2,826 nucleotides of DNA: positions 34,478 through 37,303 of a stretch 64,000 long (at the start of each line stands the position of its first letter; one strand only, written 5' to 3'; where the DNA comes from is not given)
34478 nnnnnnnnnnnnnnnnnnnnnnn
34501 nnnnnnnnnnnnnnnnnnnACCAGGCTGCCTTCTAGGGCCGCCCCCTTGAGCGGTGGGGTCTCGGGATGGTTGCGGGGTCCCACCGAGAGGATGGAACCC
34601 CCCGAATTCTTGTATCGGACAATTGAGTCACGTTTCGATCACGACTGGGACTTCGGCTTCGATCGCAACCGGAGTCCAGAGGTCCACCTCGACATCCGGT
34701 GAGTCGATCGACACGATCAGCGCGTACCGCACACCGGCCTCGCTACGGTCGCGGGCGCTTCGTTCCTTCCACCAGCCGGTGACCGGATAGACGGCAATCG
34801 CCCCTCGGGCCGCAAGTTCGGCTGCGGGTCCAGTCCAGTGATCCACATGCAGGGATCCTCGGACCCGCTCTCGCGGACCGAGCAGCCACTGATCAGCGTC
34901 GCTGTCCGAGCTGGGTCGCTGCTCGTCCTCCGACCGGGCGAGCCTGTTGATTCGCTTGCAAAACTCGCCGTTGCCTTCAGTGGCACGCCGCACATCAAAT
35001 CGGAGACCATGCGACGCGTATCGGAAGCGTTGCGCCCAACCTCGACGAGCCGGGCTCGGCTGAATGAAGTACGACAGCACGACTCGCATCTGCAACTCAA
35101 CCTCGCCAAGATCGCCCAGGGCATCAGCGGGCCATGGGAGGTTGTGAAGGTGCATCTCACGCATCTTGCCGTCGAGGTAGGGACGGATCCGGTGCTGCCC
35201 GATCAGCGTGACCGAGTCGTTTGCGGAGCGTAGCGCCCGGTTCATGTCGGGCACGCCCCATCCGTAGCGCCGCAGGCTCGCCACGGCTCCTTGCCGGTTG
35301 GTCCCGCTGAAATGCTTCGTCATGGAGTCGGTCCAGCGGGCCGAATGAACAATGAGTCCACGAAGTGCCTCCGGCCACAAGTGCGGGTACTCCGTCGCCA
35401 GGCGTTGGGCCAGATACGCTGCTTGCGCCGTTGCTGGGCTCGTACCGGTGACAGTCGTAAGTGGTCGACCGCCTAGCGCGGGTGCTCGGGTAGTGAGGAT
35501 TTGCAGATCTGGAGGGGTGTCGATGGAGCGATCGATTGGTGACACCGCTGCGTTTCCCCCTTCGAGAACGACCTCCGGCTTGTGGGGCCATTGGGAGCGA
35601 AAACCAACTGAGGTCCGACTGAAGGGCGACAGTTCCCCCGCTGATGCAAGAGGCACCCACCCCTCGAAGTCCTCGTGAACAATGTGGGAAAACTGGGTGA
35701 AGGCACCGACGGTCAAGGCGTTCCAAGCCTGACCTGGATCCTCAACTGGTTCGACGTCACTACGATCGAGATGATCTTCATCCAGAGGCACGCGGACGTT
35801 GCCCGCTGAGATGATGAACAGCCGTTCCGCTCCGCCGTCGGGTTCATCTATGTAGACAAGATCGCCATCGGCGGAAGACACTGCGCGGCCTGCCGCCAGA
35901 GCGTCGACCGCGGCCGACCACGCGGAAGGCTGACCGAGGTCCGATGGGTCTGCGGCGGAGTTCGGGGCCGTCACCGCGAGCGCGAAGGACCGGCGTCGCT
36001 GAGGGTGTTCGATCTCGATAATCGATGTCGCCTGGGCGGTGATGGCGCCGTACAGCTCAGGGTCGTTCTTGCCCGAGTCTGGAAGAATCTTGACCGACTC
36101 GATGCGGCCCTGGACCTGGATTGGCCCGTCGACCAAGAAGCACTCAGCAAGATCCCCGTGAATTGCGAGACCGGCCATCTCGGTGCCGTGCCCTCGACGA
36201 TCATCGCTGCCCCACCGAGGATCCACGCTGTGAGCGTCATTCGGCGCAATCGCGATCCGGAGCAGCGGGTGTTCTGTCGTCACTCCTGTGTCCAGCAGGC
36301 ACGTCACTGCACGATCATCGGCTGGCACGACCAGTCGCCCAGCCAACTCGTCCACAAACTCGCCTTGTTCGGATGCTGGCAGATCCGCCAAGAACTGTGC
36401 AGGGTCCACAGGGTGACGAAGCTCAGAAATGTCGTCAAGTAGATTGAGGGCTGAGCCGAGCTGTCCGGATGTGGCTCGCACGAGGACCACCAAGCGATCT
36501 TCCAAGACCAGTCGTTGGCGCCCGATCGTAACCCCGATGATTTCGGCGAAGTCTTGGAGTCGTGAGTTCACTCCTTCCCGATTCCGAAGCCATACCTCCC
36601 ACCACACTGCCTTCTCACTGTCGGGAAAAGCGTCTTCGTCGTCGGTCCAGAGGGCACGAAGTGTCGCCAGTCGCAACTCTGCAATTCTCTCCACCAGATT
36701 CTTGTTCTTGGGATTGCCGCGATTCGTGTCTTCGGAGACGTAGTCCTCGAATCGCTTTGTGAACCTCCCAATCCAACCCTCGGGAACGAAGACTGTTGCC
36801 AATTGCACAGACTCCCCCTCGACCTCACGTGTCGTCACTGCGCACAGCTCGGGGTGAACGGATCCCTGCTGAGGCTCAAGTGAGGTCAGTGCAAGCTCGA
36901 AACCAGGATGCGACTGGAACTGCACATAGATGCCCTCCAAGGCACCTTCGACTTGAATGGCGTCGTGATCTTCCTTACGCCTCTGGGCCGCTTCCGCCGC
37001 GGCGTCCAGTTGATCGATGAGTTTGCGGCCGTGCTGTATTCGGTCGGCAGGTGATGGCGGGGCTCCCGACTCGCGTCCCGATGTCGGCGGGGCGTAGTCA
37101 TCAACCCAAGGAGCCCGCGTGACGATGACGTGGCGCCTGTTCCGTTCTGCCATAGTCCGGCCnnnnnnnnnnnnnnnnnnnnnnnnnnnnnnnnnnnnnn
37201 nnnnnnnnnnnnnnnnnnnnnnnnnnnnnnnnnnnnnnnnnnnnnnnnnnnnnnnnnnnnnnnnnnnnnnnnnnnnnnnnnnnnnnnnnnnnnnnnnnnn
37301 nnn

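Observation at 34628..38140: Cytoplasmic AAA+ ATPase / S8 subtilase operon (IetAS-like): an ATPase-protease immune module with unknown trigger and substrate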

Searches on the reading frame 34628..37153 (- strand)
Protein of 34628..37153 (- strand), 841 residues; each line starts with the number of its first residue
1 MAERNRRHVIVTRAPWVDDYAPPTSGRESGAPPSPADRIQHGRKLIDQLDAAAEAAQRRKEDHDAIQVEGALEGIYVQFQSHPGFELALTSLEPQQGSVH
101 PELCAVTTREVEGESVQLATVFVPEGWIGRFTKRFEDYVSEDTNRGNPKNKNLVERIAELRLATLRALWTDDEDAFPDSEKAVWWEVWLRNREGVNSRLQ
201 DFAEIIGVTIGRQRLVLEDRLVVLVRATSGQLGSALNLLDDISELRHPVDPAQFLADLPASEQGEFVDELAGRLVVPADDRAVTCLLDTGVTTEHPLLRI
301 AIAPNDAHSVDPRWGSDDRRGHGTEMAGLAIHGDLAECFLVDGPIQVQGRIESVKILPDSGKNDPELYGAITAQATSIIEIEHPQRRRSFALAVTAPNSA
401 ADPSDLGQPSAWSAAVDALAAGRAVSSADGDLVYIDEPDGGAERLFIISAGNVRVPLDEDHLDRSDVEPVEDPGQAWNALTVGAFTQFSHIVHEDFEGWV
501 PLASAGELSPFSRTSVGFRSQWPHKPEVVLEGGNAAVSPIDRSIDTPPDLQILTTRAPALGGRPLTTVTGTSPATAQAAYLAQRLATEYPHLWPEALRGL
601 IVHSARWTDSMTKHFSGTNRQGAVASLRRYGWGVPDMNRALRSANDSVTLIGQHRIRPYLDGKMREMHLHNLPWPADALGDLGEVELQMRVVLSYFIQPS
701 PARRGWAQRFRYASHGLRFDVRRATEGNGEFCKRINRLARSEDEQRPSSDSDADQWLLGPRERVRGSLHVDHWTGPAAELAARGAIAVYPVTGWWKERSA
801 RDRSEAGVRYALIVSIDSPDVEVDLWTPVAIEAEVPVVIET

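Call 5: search_protein_families(library=padloc, proteins=[window:34628-37153:-], max_evalue=0.01)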
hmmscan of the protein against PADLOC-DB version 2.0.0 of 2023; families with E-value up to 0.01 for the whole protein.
window:34628-37153:- (841 aa): 4 families
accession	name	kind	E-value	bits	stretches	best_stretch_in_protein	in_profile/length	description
PDLC02198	IetS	-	5.5e-37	125.1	2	470-816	427-761/795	-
PDLC04233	IetS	-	5.3e-24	82.3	2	473-704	500-747/855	-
PDLC02201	IetS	-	1.4e-14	51.3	1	447-688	388-594/781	-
PDLC04234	IetS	-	1.9e-06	24.4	1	281-337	303-358/656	-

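Call 6: search_protein_families(library=pfam, proteins=[window:34628-37153:-], max_evalue=0.01)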
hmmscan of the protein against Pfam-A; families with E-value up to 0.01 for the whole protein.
window:34628-37153:- (841 aa): 1 family
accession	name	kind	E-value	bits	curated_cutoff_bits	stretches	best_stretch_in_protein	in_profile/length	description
PF00082.27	Peptidase_S8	-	7.8e-51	173.5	21.8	1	283-633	5-288/288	Subtilase family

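Call 7: search_protein_families(library=ncbifam, proteins=[window:34628-37153:-], max_evalue=0.01)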
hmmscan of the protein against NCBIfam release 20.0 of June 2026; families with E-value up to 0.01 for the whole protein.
window:34628-37153:- (841 aa): 1 family
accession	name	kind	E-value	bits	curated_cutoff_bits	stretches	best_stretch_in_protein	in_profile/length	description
TIGR03921.1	T7SS_mycosin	equivalog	0.00011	21.5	278.75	1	286-329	19-59/353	type VII secretion-associated serine protease mycosin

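Call 17: search_solved_structures(query=window:34628-37153:-, max_evalue=0.01)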
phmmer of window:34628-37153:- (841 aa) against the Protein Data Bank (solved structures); distinct sequences matched with E-value up to 0.01: 0.

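Call 19: search_dna_similar(query=window:34628-37153:-, collection=plasmids, mode=protein, max_rows=40, rows=spread)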
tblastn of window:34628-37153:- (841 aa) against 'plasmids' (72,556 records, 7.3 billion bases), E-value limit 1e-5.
Records with a match: 472; places in all: 480; records where one place covers at least 80% of the query: 378.
Best place of each record, by identity: <60% 472.
By first word of the organism name: Klebsiella 213; Agrobacterium 54; Rhizobium 28; Burkholderia 26; Enterobacter 14; Acetobacter 12; Bradyrhizobium 11; Rhodococcus 7; Leptolyngbya 7; Pseudomonas 5; and 52 more.
By predicted mobility (MOB-suite, as given by PLSDB): conjugative 325; non-mobilizable 117; mobilizable 30.
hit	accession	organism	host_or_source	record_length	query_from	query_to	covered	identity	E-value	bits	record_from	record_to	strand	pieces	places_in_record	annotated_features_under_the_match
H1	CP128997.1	Rhodococcus opacus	sludge,sludge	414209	1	826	98%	50.9%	0e+0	733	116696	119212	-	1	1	S8 family peptidase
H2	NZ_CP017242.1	Rhizobium etli 8C-3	Phaseolus vulgaris,cell culture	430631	4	826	98%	40.4%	3e-161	528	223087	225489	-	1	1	S8 family peptidase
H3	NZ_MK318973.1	Rhizobium rhizogenes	-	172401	37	826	94%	40.4%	1e-152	503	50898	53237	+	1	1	S8 family peptidase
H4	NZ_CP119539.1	Agrobacterium fabrum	-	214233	37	826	94%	40.4%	2e-151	499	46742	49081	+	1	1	S8 family peptidase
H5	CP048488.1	Agrobacterium tumefaciens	walnut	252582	37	826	94%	40.4%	2e-150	496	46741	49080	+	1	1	S8 family peptidase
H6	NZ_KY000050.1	Agrobacterium radiobacter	-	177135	37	826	94%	40.3%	4e-151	498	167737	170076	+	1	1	S8 family peptidase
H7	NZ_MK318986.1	Rhizobium rhizogenes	-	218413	37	826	94%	40.1%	2e-150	496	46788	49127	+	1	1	S8 family peptidase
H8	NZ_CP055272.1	Agrobacterium vitis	Vitis vinifera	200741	37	826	94%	39.7%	1e-147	488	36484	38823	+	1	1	S8 family peptidase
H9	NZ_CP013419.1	Burkholderia savannae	soil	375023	31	826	95%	38.4%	1e-137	459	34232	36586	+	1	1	S8 family peptidase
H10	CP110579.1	Klebsiella pneumoniae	Homo sapiens,urine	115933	37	826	92%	38.7%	2e-123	508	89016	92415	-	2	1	S8 family peptidase | IS5 family transposase | hypothetical protein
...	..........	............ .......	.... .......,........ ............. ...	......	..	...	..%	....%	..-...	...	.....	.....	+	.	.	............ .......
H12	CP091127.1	Serratia marcescens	Canis lupus familiaris,pure bacterial ...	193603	37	826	94%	37.7%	3e-150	496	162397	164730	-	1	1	S8 family peptidase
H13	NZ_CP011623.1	Klebsiella pneumoniae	Homo sapiens,urine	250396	37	826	94%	37.7%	3e-150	496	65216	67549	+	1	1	S8 family peptidase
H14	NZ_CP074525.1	Klebsiella pneumoniae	Homo sapiens,urine, clean catch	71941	37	826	94%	37.7%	3e-150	496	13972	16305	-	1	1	S8 family peptidase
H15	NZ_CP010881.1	Escherichia coli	Homo sapiens,sputum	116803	37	826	94%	37.7%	3e-150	496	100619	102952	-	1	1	S8 family peptidase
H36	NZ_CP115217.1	Pseudomonas aeruginosa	Homo sapiens,culture samples from human ...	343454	267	816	65%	24.2%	4e-20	104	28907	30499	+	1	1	S8 family peptidase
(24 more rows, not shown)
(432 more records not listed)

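Call 20: find_homologous_proteins(query=window:34628-37153:-, max_evalue=0.00001)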
Query window:34628-37153:- (841 aa): 4271 proteins with E <= 0.00001 among 8000 candidates; the best 120 are listed.
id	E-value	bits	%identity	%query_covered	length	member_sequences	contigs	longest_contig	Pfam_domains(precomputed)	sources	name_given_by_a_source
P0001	0.0e+0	1368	71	100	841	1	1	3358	PF00082.28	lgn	-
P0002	0.0e+0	1338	69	100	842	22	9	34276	PF00082.28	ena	-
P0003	0.0e+0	1320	69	100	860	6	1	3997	PF00082.28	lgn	-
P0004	0.0e+0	1310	68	100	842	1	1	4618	PF00082.28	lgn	-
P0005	0.0e+0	1298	68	100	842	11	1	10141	PF00082.28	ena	-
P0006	0.0e+0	1257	69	94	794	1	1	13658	PF00082.28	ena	-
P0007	0.0e+0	1249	69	92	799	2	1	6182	PF00082.28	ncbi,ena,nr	ncbi:MAG: S8 family peptidase [bacterium]|nr:S8 family peptidase [bacterium]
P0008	0.0e+0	1229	68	94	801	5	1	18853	PF00082.28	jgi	-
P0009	0.0e+0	1229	67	94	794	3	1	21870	PF00082.28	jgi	jgi:hypothetical protein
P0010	0.0e+0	1170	61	100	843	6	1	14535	PF00082.28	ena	-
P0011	0.0e+0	1157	60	100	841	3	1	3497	PF00082.28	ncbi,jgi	jgi:hypothetical protein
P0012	0.0e+0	1117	60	100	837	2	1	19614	PF00082.28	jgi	jgi:hypothetical protein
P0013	0.0e+0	1117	60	100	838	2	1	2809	PF00082.28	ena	-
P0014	0.0e+0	1117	61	100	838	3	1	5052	PF00082.28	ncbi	-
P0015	0.0e+0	1115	60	100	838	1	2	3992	PF00082.28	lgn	-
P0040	1.4e-278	945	53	100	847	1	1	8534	PF27160.1,PF00082.28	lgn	-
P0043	2.5e-277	940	52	100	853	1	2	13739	PF27160.1,PF00082.28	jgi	jgi:hypothetical protein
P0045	1.5e-276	938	52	100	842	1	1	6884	PF27160.1,PF00082.28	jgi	jgi:hypothetical protein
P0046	4.0e-276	937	51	100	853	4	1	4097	PF27160.1,PF00082.28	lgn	-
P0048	5.3e-276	936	52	100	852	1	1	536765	PF27160.1,PF00082.28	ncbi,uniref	ncbi:S8 family serine peptidase [Micromonospora sp. L32]|uniref:S8 family peptidase n=1 Tax=Micromon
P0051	1.2e-274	932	51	100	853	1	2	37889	PF27160.1,PF00082.28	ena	-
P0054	6.4e-274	929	52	100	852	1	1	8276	PF27160.1,PF00082.28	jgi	jgi:hypothetical protein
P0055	6.5e-274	929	51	100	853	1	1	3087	PF27160.1,PF00082.28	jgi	jgi:hypothetical protein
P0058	3.4e-273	927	51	100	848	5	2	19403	PF27160.1,PF00082.28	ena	-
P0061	1.1e-272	925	51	100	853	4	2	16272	PF27160.1,PF00082.28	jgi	jgi:hypothetical protein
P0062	1.2e-272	925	51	100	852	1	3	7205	PF27160.1,PF00082.28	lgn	-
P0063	1.5e-272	925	51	100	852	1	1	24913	PF27160.1,PF00082.28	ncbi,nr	ncbi:MAG TPA: S8 family peptidase [Micromonosporaceae bacterium]|nr:S8 family peptidase [Micromonosp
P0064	1.6e-272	925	53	100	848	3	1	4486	PF27160.1,PF00082.28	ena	-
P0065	2.4e-272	924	52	100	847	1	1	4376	PF27160.1,PF00082.28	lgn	-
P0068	2.7e-271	921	52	100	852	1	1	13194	PF27160.1,PF00082.28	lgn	-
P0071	8.0e-271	919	51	100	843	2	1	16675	PF27160.1,PF00082.28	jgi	jgi:hypothetical protein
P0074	2.0e-270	918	52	100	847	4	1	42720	PF27160.1,PF00082.28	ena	-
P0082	9.9e-270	915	51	100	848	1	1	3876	PF27160.1,PF00082.28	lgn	-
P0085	1.7e-269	915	52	100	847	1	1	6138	PF27160.1,PF00082.28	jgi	jgi:hypothetical protein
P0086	1.8e-269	915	51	100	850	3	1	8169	PF27160.1,PF00082.28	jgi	jgi:hypothetical protein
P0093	7.1e-268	909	50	100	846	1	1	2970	PF27160.1,PF00082.28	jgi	-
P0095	2.4e-267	907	51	100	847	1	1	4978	PF27160.1,PF00082.28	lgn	-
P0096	2.8e-267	907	51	100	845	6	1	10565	PF27160.1,PF00082.28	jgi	jgi:Subtilase family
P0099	8.8e-267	906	51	100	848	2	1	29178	PF27160.1,PF00082.28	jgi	-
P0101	1.1e-266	905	51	100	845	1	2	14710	PF27160.1,PF00082.28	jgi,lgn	jgi:hypothetical protein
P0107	3.3e-266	904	51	100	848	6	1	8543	PF27160.1,PF00082.28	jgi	jgi:hypothetical protein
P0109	5.5e-266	903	50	100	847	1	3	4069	PF27160.1,PF00082.28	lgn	-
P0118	2.5e-265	901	53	96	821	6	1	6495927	PF27160.1,PF00082.28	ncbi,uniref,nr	ncbi:S8 family peptidase [Verrucosispora sp. WMMD573]|uniref:S8 family peptidase n=1 Tax=Verrucosisp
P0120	4.0e-265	900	51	100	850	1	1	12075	PF27160.1,PF00082.28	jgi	jgi:hypothetical protein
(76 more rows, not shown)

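Call 21: get_annotated_region(hit=H4, flank=4000)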
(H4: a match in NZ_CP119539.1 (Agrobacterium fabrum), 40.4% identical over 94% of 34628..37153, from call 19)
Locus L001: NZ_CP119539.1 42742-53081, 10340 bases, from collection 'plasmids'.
description: Agrobacterium fabrum strain 1D1487 plasmid pTi1D1487, complete sequence
organism: Agrobacterium fabrum (NCBI taxid 1176649)
taxonomy: Bacteria; Pseudomonadota; Alphaproteobacteria; Hyphomicrobiales; Rhizobiaceae; Agrobacterium; Agrobacterium fabrum
host: -; source: -; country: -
typing (MOB-suite, as given by PLSDB): conjugative; replicon rep_cluster_490; relaxase MOBQ; mating-pair formation MPF_T
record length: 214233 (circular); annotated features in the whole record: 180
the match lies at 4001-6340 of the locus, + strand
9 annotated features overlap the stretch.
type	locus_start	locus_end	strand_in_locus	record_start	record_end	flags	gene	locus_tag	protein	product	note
CDS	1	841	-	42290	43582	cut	-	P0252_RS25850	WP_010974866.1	NtaA/DmoA family FMN-dependent monooxygenase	GO:0008152 - metabolic process [Evidence IEA]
CDS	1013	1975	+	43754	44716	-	-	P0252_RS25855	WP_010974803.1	LysR family transcriptional regulator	-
CDS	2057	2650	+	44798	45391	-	-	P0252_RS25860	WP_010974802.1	DUF6088 family protein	-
CDS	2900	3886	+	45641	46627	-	-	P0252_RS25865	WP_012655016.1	ATP-binding protein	-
CDS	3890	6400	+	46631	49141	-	-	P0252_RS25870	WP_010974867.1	S8 family peptidase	-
CDS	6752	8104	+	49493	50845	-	-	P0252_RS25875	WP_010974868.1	LLM class flavin-dependent oxidoreductase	-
CDS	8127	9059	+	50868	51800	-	-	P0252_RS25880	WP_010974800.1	aliphatic sulfonate ABC transporter substrate-binding protein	GO:0042918 - alkanesulfonate transport [Evidence IEA]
CDS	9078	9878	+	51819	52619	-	ssuC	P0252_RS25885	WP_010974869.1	aliphatic sulfonate ABC transporter permease SsuC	GO:0055085 - transmembrane transport [Evidence IEA]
CDS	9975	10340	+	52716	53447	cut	-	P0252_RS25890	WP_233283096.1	ATP-binding cassette domain-containing protein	-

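Call 22: get_annotated_region(hit=H1, flank=6000)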
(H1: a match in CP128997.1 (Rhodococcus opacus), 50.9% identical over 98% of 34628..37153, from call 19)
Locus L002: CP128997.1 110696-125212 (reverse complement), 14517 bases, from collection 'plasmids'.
description: Rhodococcus opacus strain 3D plasmid pLP414, complete sequence
organism: Rhodococcus opacus (NCBI taxid 37919)
taxonomy: Bacteria; Actinomycetota; Actinomycetes; Mycobacteriales; Nocardiaceae; Rhodococcus; Rhodococcus opacus
host: -; source: sludge,sludge; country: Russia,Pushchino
typing (MOB-suite, as given by PLSDB): non-mobilizable; replicon rep_cluster_313
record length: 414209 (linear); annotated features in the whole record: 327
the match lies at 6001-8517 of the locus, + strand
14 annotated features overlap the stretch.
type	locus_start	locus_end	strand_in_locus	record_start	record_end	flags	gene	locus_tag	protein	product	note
CDS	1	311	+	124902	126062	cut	-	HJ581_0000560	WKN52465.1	PrpF domain-containing protein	-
CDS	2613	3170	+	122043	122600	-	-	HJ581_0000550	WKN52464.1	tripartite tricarboxylate transporter TctB family protein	-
CDS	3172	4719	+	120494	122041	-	-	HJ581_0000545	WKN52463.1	tripartite tricarboxylate transporter permease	-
CDS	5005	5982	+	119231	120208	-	-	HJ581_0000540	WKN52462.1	ATP-binding protein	-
CDS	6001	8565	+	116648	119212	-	-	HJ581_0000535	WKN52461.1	S8 family peptidase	-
CDS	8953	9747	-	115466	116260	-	-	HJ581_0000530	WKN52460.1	phosphoadenosine phosphosulfate reductase family protein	-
CDS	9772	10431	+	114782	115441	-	-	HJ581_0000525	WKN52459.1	hypothetical protein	-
CDS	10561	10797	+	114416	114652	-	-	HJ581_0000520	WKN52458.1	hypothetical protein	-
CDS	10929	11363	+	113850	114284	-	-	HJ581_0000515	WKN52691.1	hypothetical protein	-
CDS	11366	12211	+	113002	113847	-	-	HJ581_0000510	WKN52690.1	RAMP superfamily CRISPR-associated protein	-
CDS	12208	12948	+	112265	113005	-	-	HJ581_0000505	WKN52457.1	hypothetical protein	-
CDS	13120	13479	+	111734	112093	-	-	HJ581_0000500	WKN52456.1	hypothetical protein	-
CDS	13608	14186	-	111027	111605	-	-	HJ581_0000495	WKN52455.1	helix-turn-helix domain-containing protein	-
CDS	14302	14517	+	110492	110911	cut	-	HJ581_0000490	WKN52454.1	hypothetical protein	-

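Call 26: search_protein_families(library=pfam, proteins=[P0048, L001:3890-6400:+, P0002], max_evalue=0.1)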
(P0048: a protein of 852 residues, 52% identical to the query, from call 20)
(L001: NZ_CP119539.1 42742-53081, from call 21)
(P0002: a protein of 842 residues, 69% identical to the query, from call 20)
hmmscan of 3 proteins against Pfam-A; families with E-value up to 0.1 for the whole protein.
P0048 (852 aa): 1 family
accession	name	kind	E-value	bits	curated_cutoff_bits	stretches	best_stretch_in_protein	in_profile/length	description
PF00082.27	Peptidase_S8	-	4.3e-50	171.1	21.8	1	280-644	3-288/288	Subtilase family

L001:3890-6400:+ (836 aa): 2 families
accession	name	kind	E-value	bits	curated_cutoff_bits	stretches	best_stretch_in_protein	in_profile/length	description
PF00082.27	Peptidase_S8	-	1.4e-57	195.6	21.8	1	289-624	2-288/288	Subtilase family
PF07825.17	Exc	-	0.054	13.9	23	0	125-156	38-69/77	Excisionase-like protein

P0002 (842 aa): 1 family
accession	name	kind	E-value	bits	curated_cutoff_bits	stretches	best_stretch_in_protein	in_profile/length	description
PF00082.27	Peptidase_S8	-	4.6e-50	171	21.8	1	286-634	7-288/288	Subtilase family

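Call 35: find_related_loci(query=A1, collection=genome_contigs, flank=8000)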
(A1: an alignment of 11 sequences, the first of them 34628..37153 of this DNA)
Query A1 (841 aa) in genome_contigs; peptide patterns used: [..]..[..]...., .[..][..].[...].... (x = any residue, [..] = any of these).
600 stretches matched a pattern (row limit reached: there are more); 581 encode a relative of the query (tblastn E <= 1e-3); the best 80 are kept; 80 distinct loci.
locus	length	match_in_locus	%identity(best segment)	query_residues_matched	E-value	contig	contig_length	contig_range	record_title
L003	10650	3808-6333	56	1-840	0e+0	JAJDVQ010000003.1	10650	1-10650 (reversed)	MAG: Acidimicrobiia bacterium isolate jk18x22bins.55 k141_425308, whole genome shotgun sequence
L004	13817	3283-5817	56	1-841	0e+0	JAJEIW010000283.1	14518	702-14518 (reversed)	MAG: Acidimicrobiia bacterium isolate p16x63bins.71 k141_143513, whole genome shotgun sequence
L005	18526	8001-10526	56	1-840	0e+0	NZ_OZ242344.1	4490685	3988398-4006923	MAG: Candidatus Poriferisodalis sp. isolate 8d09cab2-a5e3-4315-8558-28a0e2063156 chromosome 1, complete sequence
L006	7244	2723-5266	52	1-841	0e+0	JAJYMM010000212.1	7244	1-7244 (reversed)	MAG: Actinomycetes bacterium isolate DBS2-4.bin131 NODE_18774_length_7244_cov_4.34804, whole genome shotgun sequence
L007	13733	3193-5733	52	1-839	0e+0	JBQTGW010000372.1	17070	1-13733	MAG: Pseudonocardiales bacterium isolate SAR66 c_000000128277, whole genome shotgun sequence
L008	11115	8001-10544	53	1-841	0e+0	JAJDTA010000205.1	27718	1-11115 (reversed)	MAG: Acidimicrobiia bacterium isolate jk18x11bins.4 k141_119815, whole genome shotgun sequence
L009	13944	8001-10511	51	4-841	0e+0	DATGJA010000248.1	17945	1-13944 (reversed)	MAG TPA_asm: Polyangiaceae bacterium isolate SMAG_U9821 k141_1161303, whole genome shotgun sequence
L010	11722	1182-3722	49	1-840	0e+0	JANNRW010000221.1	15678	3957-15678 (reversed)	MAG: Geobacteraceae bacterium isolate SOY_31_metabat_301 SOY_31_k141_2375043, whole genome shotgun sequence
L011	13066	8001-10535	52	4-841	0e+0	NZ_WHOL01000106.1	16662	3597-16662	Actinokineospora pegani strain TRM 65233 875, whole genome shotgun sequence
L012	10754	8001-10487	49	2-835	0e+0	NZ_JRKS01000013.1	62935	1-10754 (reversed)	Paracoccus sphaerophysae strain HAMBI 3106 Contig_13, whole genome shotgun sequence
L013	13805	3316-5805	51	8-841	0e+0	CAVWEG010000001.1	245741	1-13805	MAG: Candidatus Dormibacteraeota bacterium isolate MFD09671.bin.2.25 genome assembly, contig: contig_14652, whole genome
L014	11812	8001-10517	50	2-841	0e+0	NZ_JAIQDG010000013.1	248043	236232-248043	Myxococcus sp. RHSTA-1-4 NODE_13_length_248143_cov_148.326615, whole genome shotgun sequence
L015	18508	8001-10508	49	5-841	0e+0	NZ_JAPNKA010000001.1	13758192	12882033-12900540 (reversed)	Archangium lansingense strain MIWBW ctg.000000F, whole genome shotgun sequence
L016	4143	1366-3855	50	2-836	0e+0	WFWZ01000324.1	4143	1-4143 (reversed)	MAG: Planctomycetaceae bacterium isolate S141_3 k151_345430, whole genome shotgun sequence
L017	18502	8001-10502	48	2-837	0e+0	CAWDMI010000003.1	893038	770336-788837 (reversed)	MAG: uncultured delta proteobacterium isolate MFD04944.bin.2.54 genome assembly, contig: contig_33600, whole genome shot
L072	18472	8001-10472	43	1-830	0e+0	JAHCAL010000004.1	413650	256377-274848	MAG: Pseudomonadales bacterium isolate ACE_PRO66 PRO66_4, whole genome shotgun sequence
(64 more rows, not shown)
